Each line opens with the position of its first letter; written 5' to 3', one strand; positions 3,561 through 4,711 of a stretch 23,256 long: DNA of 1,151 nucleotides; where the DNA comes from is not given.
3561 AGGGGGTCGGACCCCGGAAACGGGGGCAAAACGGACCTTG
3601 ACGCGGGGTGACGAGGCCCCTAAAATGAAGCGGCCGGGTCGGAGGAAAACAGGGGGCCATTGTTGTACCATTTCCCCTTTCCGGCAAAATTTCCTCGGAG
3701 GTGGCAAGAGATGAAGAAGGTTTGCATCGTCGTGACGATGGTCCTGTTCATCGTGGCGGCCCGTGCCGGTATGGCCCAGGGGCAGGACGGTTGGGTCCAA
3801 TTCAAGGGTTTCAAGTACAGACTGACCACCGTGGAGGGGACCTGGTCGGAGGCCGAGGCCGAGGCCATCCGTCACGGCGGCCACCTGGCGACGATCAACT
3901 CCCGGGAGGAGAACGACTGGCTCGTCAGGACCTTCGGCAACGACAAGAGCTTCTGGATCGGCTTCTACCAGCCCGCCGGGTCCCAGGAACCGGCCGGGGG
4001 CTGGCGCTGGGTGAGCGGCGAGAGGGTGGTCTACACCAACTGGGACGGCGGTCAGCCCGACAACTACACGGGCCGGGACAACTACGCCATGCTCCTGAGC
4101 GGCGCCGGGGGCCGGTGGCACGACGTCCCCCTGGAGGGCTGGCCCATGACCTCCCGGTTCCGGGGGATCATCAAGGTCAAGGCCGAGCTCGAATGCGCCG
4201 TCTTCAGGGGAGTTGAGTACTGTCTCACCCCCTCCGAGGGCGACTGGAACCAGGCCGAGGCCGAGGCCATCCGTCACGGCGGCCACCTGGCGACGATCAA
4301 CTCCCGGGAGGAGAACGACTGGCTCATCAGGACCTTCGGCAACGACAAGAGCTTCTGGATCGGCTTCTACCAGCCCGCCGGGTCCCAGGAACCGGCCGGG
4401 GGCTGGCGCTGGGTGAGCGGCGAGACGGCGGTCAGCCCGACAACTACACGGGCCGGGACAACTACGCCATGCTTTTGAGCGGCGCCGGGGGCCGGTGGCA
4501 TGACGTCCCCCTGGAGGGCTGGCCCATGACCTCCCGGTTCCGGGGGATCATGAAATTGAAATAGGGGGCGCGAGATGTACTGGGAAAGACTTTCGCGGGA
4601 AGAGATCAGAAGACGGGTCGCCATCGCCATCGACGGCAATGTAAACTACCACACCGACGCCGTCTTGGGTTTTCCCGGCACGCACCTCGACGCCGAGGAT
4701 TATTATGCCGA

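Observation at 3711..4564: Cysteine-free, QPD-type tandem C-type-lectin-like secreted protein whose second repeat is broken by a 22-bp deletion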

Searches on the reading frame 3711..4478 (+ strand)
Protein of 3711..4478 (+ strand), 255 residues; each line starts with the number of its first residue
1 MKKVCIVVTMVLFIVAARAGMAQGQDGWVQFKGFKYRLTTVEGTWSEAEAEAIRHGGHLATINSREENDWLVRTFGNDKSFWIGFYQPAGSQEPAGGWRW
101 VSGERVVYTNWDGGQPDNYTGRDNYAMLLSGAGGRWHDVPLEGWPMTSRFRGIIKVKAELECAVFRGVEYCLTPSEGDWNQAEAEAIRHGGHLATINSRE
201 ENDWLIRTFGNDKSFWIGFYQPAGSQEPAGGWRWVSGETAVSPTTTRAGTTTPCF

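Call 7: search_protein_families(library=pfam, proteins=[window:3711-4475:+], max_evalue=1)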
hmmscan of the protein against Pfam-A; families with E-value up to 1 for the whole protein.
window:3711-4475:+ (255 aa): 2 families
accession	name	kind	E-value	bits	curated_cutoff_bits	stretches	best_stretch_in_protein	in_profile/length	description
PF00059.27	Lectin_C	-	1.9e-22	80.5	22.6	2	44-139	4-95/107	Lectin C-type domain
PF09142.17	TruB_C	-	0.3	11.3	28.7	0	46-60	7-21/56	tRNA Pseudouridine synthase II, C terminal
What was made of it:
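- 3711..4478 (+): Lectin ORF as it stands in this contig: 255 aa, made of 238 native residues plus a 17-residue out-of-frame tail, then TGA. Pfam Lectin_C, two stretches, 80.5 bits (call 7).
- Checked: Pfam Lectin_C scores 80.5 bits against a cut-off of 22.6 (call 7).
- Pfam Lectin_C at 80.5 bits (call 7).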

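Call 9: find_encoding_contigs(protein=window:3711-4478:+, flank=6000, max_places=10)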
Protein window:3711-4478:+ (255 aa): no gene with exactly this product is on record in the collection.
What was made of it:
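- Tried and rejected: Exact look-up of the 255-aa product: not on record as a called gene (call 9).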

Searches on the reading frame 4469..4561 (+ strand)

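Call 7: search_protein_families(library=pfam, proteins=[window:4469-4561:+], max_evalue=1)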
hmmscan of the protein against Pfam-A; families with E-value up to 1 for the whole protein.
window:4469-4561:+ (31 aa): 1 family
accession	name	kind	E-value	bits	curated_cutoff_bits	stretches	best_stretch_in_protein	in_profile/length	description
PF18374.6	Enolase_like_N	-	0.12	12.2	25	1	19-28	5-14/52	Enolase N-terminal domain-like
